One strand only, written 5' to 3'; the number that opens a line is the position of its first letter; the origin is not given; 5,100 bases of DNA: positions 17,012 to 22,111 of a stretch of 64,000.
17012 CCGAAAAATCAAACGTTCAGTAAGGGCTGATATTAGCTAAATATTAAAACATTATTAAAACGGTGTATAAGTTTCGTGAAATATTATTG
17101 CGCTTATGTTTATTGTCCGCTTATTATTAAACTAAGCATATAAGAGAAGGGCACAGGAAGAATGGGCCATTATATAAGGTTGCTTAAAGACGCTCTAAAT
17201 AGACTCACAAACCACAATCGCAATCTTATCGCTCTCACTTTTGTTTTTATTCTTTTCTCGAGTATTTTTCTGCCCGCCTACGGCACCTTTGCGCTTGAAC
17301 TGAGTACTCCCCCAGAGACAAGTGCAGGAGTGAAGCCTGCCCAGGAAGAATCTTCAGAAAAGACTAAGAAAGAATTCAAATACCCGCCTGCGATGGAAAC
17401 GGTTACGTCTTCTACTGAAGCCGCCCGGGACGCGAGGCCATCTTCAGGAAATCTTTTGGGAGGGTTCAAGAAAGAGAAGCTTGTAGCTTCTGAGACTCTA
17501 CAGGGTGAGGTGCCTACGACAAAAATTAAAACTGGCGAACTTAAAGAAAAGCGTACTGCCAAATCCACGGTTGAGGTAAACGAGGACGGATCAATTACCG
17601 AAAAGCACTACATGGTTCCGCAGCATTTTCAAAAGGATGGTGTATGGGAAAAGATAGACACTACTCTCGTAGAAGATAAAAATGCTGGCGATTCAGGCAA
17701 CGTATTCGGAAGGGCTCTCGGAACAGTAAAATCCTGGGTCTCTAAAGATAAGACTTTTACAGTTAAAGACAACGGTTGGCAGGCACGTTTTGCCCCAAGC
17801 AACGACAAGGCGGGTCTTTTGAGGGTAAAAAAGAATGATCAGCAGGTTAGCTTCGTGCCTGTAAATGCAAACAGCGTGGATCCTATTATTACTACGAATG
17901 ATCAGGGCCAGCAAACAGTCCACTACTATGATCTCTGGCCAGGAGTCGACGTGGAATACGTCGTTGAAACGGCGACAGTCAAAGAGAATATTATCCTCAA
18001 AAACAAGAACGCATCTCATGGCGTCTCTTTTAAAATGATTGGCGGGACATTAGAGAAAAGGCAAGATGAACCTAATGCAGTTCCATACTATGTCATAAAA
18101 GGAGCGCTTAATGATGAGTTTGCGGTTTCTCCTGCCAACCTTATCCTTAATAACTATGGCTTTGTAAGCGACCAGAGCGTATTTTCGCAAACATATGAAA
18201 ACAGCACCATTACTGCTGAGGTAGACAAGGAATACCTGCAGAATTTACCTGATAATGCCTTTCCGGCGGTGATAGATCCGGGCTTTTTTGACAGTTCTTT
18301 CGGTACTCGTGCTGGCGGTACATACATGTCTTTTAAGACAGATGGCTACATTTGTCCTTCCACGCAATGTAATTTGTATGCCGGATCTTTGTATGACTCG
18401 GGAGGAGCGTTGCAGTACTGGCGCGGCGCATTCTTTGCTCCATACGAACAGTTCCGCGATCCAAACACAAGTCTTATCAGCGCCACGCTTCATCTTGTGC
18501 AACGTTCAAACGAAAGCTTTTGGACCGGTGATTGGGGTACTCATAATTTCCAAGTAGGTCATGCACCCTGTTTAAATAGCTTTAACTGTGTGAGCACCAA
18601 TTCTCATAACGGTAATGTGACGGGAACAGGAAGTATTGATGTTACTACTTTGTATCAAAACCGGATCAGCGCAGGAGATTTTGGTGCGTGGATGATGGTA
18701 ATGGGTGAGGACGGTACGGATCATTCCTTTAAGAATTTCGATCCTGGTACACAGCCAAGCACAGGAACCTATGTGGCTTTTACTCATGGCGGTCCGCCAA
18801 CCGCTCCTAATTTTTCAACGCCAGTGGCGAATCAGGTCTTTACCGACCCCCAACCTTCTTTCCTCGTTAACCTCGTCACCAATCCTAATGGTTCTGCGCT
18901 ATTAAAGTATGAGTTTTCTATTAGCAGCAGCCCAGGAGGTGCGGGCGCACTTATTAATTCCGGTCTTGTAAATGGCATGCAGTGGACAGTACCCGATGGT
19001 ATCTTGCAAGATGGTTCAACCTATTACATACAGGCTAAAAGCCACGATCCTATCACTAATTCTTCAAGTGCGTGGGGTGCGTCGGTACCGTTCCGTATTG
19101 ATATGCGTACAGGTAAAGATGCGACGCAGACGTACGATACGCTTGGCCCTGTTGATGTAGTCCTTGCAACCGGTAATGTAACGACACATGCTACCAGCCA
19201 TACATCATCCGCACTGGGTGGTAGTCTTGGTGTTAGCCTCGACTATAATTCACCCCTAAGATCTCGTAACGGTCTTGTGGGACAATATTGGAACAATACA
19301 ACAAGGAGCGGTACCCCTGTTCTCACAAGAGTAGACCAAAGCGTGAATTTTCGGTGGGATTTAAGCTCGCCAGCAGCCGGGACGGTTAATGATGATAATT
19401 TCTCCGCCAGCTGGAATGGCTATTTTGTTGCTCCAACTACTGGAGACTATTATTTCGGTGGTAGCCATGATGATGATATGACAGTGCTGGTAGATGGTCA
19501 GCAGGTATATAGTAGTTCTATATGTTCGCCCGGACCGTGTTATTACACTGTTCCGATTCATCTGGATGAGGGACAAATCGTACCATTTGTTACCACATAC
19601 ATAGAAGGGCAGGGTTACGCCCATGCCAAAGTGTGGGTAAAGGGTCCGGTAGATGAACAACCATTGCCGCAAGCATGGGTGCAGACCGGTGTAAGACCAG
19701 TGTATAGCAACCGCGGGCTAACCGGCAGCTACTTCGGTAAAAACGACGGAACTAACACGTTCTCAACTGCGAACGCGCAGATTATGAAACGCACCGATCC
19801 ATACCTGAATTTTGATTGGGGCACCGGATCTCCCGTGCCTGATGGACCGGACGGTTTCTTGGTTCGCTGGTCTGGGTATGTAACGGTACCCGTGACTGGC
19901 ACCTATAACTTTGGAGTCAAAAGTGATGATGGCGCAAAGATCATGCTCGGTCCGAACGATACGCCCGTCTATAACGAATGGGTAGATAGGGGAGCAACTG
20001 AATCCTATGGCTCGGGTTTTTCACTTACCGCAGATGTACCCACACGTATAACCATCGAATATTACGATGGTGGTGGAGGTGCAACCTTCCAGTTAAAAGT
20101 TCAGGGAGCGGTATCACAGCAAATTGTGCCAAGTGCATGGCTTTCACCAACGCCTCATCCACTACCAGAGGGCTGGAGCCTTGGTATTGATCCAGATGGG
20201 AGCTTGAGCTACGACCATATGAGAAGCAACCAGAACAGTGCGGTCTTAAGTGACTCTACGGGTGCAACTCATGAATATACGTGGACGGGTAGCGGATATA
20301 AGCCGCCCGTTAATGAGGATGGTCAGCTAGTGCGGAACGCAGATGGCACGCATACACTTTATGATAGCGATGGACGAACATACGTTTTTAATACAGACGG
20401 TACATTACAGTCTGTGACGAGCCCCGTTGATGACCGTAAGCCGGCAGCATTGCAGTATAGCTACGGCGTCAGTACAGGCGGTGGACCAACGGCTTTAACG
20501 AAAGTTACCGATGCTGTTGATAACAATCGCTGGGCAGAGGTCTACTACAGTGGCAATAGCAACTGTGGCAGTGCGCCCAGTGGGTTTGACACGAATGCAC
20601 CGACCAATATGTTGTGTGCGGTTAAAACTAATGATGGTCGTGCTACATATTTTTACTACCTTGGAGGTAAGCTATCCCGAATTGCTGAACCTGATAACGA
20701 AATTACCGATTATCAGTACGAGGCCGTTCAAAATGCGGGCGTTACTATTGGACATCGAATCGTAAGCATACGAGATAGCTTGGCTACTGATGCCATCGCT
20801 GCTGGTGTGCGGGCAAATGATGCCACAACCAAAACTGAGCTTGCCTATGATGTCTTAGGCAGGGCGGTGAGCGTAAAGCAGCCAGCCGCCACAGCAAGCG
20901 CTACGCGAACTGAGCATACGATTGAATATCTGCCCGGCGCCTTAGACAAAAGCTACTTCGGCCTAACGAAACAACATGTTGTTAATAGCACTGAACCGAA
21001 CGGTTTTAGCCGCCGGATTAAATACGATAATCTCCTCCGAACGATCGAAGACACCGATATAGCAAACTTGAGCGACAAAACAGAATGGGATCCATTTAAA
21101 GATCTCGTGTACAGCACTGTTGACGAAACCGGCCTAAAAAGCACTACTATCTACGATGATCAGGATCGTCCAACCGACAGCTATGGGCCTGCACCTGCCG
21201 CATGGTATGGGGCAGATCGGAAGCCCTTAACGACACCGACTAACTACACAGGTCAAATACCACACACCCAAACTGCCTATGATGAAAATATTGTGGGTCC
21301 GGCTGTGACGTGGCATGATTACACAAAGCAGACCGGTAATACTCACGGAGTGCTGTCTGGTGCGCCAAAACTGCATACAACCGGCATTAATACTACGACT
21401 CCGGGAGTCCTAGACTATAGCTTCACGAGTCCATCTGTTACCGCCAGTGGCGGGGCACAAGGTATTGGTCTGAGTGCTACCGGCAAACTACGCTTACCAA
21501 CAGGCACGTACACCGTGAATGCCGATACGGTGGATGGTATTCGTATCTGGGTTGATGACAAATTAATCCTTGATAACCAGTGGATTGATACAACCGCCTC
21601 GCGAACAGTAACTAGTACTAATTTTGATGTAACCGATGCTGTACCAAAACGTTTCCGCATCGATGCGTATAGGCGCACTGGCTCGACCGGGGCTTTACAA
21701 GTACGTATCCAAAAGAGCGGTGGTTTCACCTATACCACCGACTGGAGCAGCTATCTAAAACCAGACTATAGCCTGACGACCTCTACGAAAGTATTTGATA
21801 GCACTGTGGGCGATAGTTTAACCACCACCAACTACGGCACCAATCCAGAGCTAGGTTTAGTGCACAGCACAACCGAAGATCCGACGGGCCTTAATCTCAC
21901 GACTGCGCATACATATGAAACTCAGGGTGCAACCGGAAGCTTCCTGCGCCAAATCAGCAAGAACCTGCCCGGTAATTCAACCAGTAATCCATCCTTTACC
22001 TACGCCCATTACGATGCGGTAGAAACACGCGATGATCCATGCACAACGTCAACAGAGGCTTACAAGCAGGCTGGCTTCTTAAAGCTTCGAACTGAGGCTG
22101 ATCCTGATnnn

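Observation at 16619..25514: RHS/YD polymorphic-toxin locus: 2315-aa PA14-decorated RHS protein, coupled immunity ORF and orphan toxin-immunity cassette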

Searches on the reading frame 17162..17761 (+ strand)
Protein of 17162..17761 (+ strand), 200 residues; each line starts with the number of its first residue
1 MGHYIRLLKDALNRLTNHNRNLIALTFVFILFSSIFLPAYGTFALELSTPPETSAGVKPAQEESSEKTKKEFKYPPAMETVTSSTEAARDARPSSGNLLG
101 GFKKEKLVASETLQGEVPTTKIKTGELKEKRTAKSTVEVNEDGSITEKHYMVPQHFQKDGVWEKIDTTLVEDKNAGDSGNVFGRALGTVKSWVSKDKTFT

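Call 57: search_protein_families(library=pfam, proteins=[window:17162-17761:+], max_evalue=0.05)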
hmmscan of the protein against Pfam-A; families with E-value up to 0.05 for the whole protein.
window:17162-17761:+ (200 aa): 0 families

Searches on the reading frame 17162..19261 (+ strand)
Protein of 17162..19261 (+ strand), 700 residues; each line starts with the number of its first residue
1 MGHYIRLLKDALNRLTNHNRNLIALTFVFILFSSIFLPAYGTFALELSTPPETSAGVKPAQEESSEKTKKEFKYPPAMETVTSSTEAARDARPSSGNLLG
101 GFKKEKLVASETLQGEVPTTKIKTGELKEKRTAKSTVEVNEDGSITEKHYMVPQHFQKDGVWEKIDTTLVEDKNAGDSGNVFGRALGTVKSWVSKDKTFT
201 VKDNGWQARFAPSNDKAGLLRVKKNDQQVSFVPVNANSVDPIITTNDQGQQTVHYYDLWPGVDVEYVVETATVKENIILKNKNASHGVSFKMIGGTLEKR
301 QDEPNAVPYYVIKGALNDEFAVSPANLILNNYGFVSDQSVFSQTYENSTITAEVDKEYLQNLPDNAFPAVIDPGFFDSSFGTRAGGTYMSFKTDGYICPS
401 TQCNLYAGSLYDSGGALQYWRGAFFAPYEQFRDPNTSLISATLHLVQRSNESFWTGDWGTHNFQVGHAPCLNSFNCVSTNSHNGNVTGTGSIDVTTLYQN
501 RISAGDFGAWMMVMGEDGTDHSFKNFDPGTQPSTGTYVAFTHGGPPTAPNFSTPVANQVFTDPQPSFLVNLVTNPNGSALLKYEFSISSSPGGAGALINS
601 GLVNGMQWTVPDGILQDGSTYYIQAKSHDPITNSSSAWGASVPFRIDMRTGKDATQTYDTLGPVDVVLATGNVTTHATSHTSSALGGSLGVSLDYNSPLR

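Call 16: search_protein_families(library=pfam, proteins=[window:17162-19261:+], max_evalue=10)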
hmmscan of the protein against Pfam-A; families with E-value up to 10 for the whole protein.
window:17162-19261:+ (700 aa): 3 families
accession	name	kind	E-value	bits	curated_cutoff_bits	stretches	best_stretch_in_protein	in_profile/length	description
PF25778.1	DUF7948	-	0.0009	19.8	27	1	201-293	56-145/214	Domain of unknown function (DUF7948)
PF05836.17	Chorion_S16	-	0.014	16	25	1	328-396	41-103/108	Chorion protein S16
PF21067.2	Rota_NS35_N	-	0.28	11.5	27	0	223-257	10-44/143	Rotavirus non-structural protein 35, N-terminal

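Call 79: predict_structure(alignment_id=A6)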
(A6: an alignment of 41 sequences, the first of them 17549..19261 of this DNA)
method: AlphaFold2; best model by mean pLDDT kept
length: 571 residues; sequences in the alignment: 41
mean_pLDDT: 83.9   pTM: 0.75
mean pLDDT of the five models: 83.9, 81.9, 81.6, 81.3, 78.1
residues with pLDDT >= 90: 301; 70-90: 184; 50-70: 31; < 50: 55
segments of 3 or more residues with pLDDT < 50: 253-256, 521-571
pLDDT, mean of each block of 10 residues (from residue 1): 88 89 87 88 67 55 66 86 92 90 95 87 94 94 91 96 93 77 90 90 89 92 95 95 82 61 91 89 91 94 87 94 88 96 91 94 96 93 93 91 82 90 91 90 87 95 87 93 88 95 88 87 40 44 43 35 37 36
secondary structure, 60 per line:
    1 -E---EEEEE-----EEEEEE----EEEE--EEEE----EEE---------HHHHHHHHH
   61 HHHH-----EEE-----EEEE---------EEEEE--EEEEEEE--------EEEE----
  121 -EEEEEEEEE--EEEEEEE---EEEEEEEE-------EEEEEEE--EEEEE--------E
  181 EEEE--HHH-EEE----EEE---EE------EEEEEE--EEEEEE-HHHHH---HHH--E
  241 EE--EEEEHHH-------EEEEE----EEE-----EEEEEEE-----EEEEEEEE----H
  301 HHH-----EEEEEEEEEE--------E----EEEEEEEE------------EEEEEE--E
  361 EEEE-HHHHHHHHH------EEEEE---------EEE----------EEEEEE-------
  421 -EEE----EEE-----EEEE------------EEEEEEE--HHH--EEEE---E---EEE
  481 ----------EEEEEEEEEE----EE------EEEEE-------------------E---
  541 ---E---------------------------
elements in order: E6-10 E16-21 E26-29 E32-35 E40-42 H52-64 E70-72 E78-81 E91-95 E98-104 E113-116 E122-130 E133-139 E143-150 E158-164 E167-171 E180-184 E191-193 E198-200 E212-217 E220-225 H227-231 E240-242 E245-248 E259-263 E268-270 E276-282 E288-295 H300-303 E309-318 E332-339 E352-357 E360-364 H366-374 E381-385 E395-397 E408-413 E422-424 E429-431 E437-440 E453-459 E467-470 E478-480 E491-500 E513-517

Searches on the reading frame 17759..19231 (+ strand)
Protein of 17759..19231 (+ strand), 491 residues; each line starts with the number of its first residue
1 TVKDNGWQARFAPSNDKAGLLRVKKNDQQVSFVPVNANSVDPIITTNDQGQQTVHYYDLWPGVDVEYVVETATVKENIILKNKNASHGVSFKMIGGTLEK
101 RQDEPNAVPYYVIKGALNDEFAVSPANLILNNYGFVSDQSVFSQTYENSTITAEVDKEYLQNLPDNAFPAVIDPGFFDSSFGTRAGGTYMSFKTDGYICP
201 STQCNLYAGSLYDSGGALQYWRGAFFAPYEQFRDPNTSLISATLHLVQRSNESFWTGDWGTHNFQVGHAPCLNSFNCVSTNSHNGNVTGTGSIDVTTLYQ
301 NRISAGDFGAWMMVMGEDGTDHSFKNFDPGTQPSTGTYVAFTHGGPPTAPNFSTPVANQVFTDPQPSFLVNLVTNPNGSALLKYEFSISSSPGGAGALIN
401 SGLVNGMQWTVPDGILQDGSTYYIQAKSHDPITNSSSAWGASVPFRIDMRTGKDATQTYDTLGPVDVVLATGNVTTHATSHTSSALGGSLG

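Call 57: search_protein_families(library=pfam, proteins=[window:17759-19231:+], max_evalue=0.05)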
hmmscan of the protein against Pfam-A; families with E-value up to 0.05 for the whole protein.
window:17759-19231:+ (491 aa): 2 families
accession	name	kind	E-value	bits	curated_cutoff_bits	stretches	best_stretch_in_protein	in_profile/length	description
PF25778.1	DUF7948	-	0.0018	18.8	27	1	8-94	62-145/214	Domain of unknown function (DUF7948)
PF05836.17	Chorion_S16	-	0.0087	16.7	25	1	129-197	41-103/108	Chorion protein S16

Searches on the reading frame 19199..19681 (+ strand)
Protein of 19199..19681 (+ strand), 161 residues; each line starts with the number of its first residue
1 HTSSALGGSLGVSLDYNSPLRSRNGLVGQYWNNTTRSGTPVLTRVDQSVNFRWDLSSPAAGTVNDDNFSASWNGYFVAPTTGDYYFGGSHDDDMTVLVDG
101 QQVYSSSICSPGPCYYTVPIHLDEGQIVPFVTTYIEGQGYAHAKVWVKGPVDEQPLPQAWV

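Call 57: search_protein_families(library=pfam, proteins=[window:19199-19681:+], max_evalue=0.05)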
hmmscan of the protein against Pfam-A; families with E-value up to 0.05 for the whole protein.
window:19199-19681:+ (161 aa): 2 families
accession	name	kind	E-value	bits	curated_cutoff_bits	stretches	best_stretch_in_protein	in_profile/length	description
PF07691.17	PA14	-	4.6e-18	65.9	24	1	22-144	1-130/147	PA14 domain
PF10528.15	GLEYA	-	2e-08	34.8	26.2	1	68-145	1-87/91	GLEYA domain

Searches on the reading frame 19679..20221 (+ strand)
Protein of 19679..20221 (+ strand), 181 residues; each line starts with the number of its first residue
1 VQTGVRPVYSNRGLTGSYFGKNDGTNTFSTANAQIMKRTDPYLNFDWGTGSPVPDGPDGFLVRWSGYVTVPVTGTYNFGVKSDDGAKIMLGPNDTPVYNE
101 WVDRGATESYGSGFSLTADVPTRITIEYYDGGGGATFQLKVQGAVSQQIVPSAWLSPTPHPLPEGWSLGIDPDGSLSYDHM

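Call 57: search_protein_families(library=pfam, proteins=[window:19679-20221:+], max_evalue=0.05)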
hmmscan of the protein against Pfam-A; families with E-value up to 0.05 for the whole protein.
window:19679-20221:+ (181 aa): 2 families
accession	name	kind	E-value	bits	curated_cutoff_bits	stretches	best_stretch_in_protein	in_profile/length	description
PF07691.17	PA14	-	1e-16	61.5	24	1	10-140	1-132/147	PA14 domain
PF10528.15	GLEYA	-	3.1e-07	31.1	26.2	1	60-142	1-90/91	GLEYA domain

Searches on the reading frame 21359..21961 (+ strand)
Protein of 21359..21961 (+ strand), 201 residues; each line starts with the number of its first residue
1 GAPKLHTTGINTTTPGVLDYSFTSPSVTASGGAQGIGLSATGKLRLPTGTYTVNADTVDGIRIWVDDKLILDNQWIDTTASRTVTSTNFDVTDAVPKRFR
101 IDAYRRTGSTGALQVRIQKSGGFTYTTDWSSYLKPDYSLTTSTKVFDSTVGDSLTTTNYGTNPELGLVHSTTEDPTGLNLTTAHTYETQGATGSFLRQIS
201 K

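Call 57: search_protein_families(library=pfam, proteins=[window:21359-21961:+], max_evalue=0.05)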
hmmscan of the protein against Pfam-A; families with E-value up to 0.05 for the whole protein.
window:21359-21961:+ (201 aa): 1 family
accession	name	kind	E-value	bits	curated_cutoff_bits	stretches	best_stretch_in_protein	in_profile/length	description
PF07691.17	PA14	-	7.1e-07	29.6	24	1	30-111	40-126/147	PA14 domain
